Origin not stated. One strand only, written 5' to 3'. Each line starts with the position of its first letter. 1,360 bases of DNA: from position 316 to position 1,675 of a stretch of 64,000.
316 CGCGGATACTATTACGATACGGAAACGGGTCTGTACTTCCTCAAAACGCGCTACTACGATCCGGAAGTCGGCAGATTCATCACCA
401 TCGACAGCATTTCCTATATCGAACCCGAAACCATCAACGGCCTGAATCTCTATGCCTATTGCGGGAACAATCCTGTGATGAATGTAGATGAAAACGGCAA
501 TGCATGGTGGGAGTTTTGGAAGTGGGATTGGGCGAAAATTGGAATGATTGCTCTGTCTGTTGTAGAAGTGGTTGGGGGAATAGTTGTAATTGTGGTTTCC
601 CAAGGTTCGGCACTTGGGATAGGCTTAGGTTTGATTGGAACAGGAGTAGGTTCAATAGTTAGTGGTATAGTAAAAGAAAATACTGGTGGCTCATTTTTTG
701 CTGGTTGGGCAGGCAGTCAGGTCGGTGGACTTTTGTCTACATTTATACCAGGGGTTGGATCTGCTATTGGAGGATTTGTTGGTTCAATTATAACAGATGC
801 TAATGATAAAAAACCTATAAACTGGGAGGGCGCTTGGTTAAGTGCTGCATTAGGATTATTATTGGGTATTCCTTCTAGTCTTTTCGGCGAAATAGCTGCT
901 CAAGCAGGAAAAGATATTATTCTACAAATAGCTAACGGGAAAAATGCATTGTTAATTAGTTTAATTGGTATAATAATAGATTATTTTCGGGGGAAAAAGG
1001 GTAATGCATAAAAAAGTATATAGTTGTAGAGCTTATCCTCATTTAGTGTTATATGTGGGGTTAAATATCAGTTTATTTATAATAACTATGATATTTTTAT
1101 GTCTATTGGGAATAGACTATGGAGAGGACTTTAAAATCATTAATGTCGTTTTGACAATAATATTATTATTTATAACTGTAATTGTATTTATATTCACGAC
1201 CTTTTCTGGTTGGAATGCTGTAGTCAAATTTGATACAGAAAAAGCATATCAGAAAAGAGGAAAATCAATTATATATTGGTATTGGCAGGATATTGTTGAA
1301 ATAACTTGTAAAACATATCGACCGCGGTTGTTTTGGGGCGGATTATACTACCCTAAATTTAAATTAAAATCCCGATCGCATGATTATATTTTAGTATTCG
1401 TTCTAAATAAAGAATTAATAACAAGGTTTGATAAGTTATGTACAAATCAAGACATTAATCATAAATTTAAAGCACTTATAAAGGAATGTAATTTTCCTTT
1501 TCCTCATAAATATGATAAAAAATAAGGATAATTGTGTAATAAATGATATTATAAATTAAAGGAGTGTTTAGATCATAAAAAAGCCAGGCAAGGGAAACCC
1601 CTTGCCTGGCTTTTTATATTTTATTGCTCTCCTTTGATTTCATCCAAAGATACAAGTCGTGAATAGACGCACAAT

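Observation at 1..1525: RHS polymorphic-toxin tail with a glycine-zipper membrane-toxin CT and overlapping immunity gene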

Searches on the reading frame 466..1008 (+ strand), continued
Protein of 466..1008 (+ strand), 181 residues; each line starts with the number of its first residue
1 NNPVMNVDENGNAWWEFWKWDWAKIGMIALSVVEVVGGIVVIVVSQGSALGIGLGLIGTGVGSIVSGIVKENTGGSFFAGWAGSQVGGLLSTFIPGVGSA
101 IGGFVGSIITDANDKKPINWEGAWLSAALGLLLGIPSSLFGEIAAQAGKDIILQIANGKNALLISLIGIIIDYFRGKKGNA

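Call 51: find_related_loci(query=A2, collection=genome_contigs, flank=7000)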
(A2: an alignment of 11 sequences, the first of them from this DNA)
Query A2 (169 aa) in genome_contigs; peptide patterns used: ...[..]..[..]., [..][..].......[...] (x = any residue, [..] = any of these).
44 stretches matched a pattern; 2 encode a relative of the query (tblastn E <= 1e-3); 2 distinct loci.
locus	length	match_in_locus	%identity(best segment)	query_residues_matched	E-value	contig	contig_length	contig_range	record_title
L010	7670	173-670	39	2-165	1e-30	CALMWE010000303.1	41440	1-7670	MAG TPA_asm: uncultured Bacillales bacterium isolate SRR8859111_bin.165_CONCOCT_v1.1_MAG genome assembly, contig: ERZ164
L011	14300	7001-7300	41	1-97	9e-17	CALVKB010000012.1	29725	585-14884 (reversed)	MAG: uncultured Bacilli bacterium isolate BRZ_QT__bin67 genome assembly, contig: BRZ_QT__NODE_1419_length_29725_cov_7.69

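Call 56: predict_structure(alignment_id=A4)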
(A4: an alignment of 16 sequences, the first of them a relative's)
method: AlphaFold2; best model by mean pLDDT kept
length: 173 residues; sequences in the alignment: 16
mean_pLDDT: 84.2   pTM: 0.70
mean pLDDT of the five models: 84.2, 84.1, 83.8, 82.6, 82.1
residues with pLDDT >= 90: 75; 70-90: 73; 50-70: 21; < 50: 4
segments of 3 or more residues with pLDDT < 50: none
pLDDT, mean of each block of 10 residues (from residue 1): 67 85 92 87 90 93 86 90 88 95 71 71 93 86 91 90 67 49
secondary structure, 60 per line:
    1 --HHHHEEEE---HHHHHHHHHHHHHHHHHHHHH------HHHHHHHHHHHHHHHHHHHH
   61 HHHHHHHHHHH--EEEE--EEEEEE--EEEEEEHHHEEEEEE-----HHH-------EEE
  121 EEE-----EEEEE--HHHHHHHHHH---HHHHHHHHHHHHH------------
elements in order: H3-6 E7-10 H14-34 H41-71 E74-77 E80-85 E88-93 E97-102 E118-123 E129-133 H136-145 H149-161

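Call 59: search_protein_families(library=pfam, proteins=[L010:683-1129:+, L008:5023-5469:+, L007:3049-3792:+, L004:6552-7031:+, L006:1876-2373:+], max_evalue=1)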
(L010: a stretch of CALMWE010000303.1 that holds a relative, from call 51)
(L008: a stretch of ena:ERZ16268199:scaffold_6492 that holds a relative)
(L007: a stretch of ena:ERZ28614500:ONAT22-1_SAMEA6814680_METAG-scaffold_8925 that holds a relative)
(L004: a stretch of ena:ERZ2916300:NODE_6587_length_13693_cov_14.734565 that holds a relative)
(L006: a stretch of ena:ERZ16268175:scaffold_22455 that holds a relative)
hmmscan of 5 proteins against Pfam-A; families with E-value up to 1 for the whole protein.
L010:683-1129:+ (149 aa): 1 family
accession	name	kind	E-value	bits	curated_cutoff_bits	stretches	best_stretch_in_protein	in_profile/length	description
PF16979.11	SIN1_PH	-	0.0085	16.9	27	1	71-122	37-85/105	SAPK-interacting protein 1 (Sin1), Pleckstrin-homology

L008:5023-5469:+ (149 aa): 1 family
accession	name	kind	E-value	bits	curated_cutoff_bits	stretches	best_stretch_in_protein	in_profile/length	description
PF20197.3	DUF6560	-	1.3e-05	25.9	27.8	1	14-93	54-132/174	Family of unknown function (DUF6560)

L007:3049-3792:+ (248 aa): 3 families
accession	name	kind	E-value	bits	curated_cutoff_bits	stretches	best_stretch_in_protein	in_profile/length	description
PF01769.21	MgtE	-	0.02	15.6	27.6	1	186-244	36-95/125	Divalent cation transporter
PF21491.2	MIMI_R596-like_C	-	0.031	14.6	27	1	142-186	21-65/107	Mimivirus sulfhydryl oxidase R596-like, C-terminal domain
PF11712.13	Vma12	-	0.9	10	25.5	0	42-66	72-96/137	Endoplasmic reticulum-based factor for assembly of V-ATPase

L004:6552-7031:+ (160 aa): 3 families
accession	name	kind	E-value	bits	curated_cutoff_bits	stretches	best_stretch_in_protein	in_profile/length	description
PF20226.3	DUF6585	-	0.018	14.9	27.7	1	19-139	35-148/249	Family of unknown function (DUF6585)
PF14470.12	bPH_3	-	0.077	13.9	23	1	81-117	40-76/95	Bacterial PH domain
PF08366.18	LLGL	-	0.095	13.4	22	1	90-147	17-74/104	LLGL2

L006:1876-2373:+ (166 aa): 1 family
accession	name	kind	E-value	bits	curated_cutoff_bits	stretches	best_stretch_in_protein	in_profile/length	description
PF10161.14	DDDD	-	0.047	13.9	27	0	45-62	36-53/76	Putative mitochondrial precursor protein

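Call 68: fold_search(model_id=the predicted structure, library=pdb)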
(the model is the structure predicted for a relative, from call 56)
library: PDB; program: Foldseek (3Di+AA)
matches with E <= 10: 86; with E <= 0.001: 0
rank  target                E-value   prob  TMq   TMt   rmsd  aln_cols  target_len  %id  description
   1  3to1_A                3.5e-03  1.00  0.30  0.25   4.0        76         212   16  Two surfaces on Rtt106 mediate histone binding and chaperone activity (released 2011-12-21)
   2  3fss                  1.2e-02  1.00  0.30  0.24   4.1        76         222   13  Structure of the tandem PH domains of Rtt106 (released 2009-12-22)
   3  3tvv_B                1.2e-02  1.00  0.32  0.25   5.7        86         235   13  Structure of the tandem PH domains of Rtt106 (residues 68-315) (released 2012-02-01)
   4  3tvv_A                1.2e-02  0.99  0.32  0.25   5.7        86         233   13  Structure of the tandem PH domains of Rtt106 (residues 68-315) (released 2012-02-01)
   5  3to1_B                1.8e-02  0.99  0.30  0.25   3.3        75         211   13  Two surfaces on Rtt106 mediate histone binding and chaperone activity (released 2011-12-21)
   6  6thl_A                1.8e-02  0.99  0.29  0.23   4.0        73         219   16  Crystal structure of the complex between RTT106 and BCD1 (released 2020-12-02)
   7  3gyo                  2.1e-02  0.99  0.32  0.26   3.3        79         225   13  Se-Met Rtt106p (released 2009-12-08)
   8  3gyp                  2.1e-02  0.99  0.30  0.24   3.9        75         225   16  Rtt106p (released 2009-12-08)
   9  4kha_A                3.1e-02  0.97  0.31  0.16   4.2        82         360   12  Structural basis of histone H2A-H2B recognition by the essential chaperone FACT (released 2013-05-29)
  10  4ioy                  4.7e-02  0.97  0.32  0.24   4.0        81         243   10  Structure of the Spt16 Middle Domain Reveals Functional Features of the Histone Chaperone FACT (released 2013-02-20)
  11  7nky_O                5.9e-02  0.93  0.30  0.13   4.1        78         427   12  RNA Polymerase II-Spt4/5-nucleosome-FACT structure (released 2021-07-07)
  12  7xti_j                6.3e-02  0.82  0.31  0.13  11.1       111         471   10  RNA polymerase II elongation complex transcribing a nucleosome (EC58hex) (released 2022-10-12)
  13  9wmw_j                6.3e-02  0.82  0.31  0.13  11.1       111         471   10  Co-transcriptional histone H3K36 methylation complex containing RNA polymerase II elongation complex, Set2, and the up (released 2025-12-24)
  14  4kho_A                7.1e-02  0.94  0.31  0.22   4.2        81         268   12  Structure of the FACT complex Subunit Spt16M (released 2013-05-29)
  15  5wg4_A                7.1e-02  0.75  0.28  0.09  12.9       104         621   12  Human GRK2 in complex with Gbetagamma subunits and CCG257284 (released 2017-12-27)
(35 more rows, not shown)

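Call 84: search_protein_families(library=pfam, proteins=[P0015, P0020, P0014, P0018, P0019], max_evalue=0.1)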
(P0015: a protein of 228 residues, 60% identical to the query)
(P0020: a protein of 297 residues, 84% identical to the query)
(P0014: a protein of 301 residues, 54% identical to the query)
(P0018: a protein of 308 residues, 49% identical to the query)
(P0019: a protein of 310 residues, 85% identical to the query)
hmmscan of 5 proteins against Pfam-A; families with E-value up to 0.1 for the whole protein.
P0015 (228 aa): 0 families

P0020 (297 aa): 0 families

P0014 (301 aa): 0 families

P0018 (308 aa): 4 families
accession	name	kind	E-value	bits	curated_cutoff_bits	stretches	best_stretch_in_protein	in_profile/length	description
PF05593.20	RHS_repeat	-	0.0019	19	22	1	7-33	1-26/38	RHS Repeat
PF17780.6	OCRE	-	0.0022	18.4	24.7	1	57-85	12-42/52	OCRE domain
PF21724.2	DUF6861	-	0.0043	17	28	1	194-240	43-92/194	Family of unknown function (DUF6861)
PF14903.11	WG_beta_rep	-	0.0059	17.1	25.6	1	15-30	2-17/35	WG containing repeat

P0019 (310 aa): 1 family
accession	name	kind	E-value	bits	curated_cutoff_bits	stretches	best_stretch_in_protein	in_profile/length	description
PF17780.6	OCRE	-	0.053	14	24.7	0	35-63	13-43/52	OCRE domain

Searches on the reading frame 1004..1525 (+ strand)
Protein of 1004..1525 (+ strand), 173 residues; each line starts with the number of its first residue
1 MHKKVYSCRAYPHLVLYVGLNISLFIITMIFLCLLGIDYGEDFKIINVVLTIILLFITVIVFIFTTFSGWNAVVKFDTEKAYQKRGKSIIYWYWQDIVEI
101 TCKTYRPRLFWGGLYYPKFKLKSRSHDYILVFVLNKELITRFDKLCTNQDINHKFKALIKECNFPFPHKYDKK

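Call 7: search_protein_families(library=pfam, max_evalue=1, proteins=[window:1004-1525:+])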
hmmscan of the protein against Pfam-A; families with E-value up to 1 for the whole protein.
window:1004-1525:+ (173 aa): 0 families

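Call 8: search_protein_families(library=ncbifam, max_evalue=1, proteins=[window:1004-1525:+])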
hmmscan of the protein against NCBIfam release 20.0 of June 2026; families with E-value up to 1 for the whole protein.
window:1004-1525:+ (173 aa): 2 families
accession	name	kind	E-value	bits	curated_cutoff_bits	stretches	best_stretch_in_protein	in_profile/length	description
TIGR04402.2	mob_CxxC_CxxC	subfamily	0.087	13.1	70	1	24-83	36-90/180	mobilome CxxCx(11)CxxC protein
NF041560.1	T6SS_Burk_ExIF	subfamily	0.76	9.4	90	0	15-69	132-185/234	putative type VI secretion system effector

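Call 9: find_encoding_contigs(protein=window:1004-1522:+, flank=10000, max_places=10)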
Protein window:1004-1522:+ (173 aa): 3 contigs read that carry it; 3 places shown.
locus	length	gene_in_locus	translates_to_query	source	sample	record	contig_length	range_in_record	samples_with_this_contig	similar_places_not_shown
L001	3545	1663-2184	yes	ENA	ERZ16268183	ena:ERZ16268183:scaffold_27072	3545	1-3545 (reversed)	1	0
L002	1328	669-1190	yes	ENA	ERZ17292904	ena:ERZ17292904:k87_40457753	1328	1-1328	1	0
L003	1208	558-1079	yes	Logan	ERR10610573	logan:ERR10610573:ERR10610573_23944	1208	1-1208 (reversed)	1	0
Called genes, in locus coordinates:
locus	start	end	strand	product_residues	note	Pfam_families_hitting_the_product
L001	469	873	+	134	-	-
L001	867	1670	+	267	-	PF25023:TEN_YD-shell (weak)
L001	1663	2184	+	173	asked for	-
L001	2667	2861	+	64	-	-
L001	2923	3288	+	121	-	PF18977:DUF5713 (weak)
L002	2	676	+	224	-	?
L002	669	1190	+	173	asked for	-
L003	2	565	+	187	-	?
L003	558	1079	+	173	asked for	-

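Call 15: list_cluster_members(proteins=[P0001, window:1004-1522:+, P0008, P0011, P0002])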
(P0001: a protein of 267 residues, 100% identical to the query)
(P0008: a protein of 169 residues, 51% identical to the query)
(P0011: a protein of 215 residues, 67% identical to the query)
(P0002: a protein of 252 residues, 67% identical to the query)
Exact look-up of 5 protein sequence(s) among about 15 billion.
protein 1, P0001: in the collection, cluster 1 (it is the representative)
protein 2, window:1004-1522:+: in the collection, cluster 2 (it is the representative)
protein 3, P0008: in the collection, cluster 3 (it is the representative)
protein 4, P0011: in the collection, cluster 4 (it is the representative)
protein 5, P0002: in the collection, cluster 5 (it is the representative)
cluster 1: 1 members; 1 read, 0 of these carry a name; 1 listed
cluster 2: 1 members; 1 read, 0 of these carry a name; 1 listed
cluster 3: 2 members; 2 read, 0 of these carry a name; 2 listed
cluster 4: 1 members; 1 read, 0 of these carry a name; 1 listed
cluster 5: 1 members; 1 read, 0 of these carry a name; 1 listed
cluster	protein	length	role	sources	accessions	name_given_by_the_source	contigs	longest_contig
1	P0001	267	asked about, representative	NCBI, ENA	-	-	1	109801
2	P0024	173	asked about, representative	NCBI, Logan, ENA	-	-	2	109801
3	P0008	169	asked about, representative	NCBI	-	-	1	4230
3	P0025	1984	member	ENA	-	-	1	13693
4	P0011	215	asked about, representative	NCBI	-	-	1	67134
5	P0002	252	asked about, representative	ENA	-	-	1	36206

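Call 18: search_protein_families(library=pfam, proteins=[P0025], max_evalue=0.01)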
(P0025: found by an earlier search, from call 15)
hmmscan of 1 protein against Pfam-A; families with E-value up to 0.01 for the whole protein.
P0025 (1984 aa): 1 family
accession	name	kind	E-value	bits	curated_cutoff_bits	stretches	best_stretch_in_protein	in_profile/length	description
PF05593.20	RHS_repeat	-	5.7e-21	74.8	22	1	927-961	1-35/38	RHS Repeat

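Call 31: find_homologous_proteins(query=window:1004-1522:+, max_evalue=0.01)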
Query window:1004-1522:+ (173 aa): 16 proteins with E <= 0.01 among 46 candidates.
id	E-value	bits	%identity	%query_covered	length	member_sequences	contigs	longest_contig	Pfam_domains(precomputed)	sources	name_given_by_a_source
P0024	2.4e-113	394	100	100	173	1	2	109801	-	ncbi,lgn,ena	-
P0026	2.1e-92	326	80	100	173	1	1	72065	-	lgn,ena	-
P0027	5.5e-87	308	78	95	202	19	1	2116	-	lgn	-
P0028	1.5e-85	303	75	99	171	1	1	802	-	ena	-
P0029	1.9e-84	300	72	100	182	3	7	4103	-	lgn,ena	-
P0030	4.3e-84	298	71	99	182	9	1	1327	-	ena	-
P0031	5.8e-84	298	72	99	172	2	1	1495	-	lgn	-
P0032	3.3e-79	283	71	95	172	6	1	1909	-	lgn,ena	-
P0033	1.6e-77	277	68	100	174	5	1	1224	-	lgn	-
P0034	3.0e-70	253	64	100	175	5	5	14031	-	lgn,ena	-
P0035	5.4e-69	249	65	99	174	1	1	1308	-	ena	-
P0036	5.8e-67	243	64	94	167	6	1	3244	-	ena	-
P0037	2.4e-65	237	58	98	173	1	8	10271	-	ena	-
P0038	1.7e-64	235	60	94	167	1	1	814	-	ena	-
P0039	1.6e-53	199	52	95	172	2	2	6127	-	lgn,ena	-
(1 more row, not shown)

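Call 59: search_protein_families(library=pfam, proteins=[L004:6552-7031:+], max_evalue=1)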
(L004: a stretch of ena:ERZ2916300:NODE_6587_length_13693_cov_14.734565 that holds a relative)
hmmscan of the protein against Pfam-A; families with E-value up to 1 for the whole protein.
L004:6552-7031:+ (160 aa): 3 families
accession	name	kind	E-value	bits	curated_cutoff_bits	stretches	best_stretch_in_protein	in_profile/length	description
PF20226.3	DUF6585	-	0.018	14.9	27.7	1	19-139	35-148/249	Family of unknown function (DUF6585)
PF14470.12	bPH_3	-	0.077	13.9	23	1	81-117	40-76/95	Bacterial PH domain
PF08366.18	LLGL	-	0.095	13.4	22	1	90-147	17-74/104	LLGL2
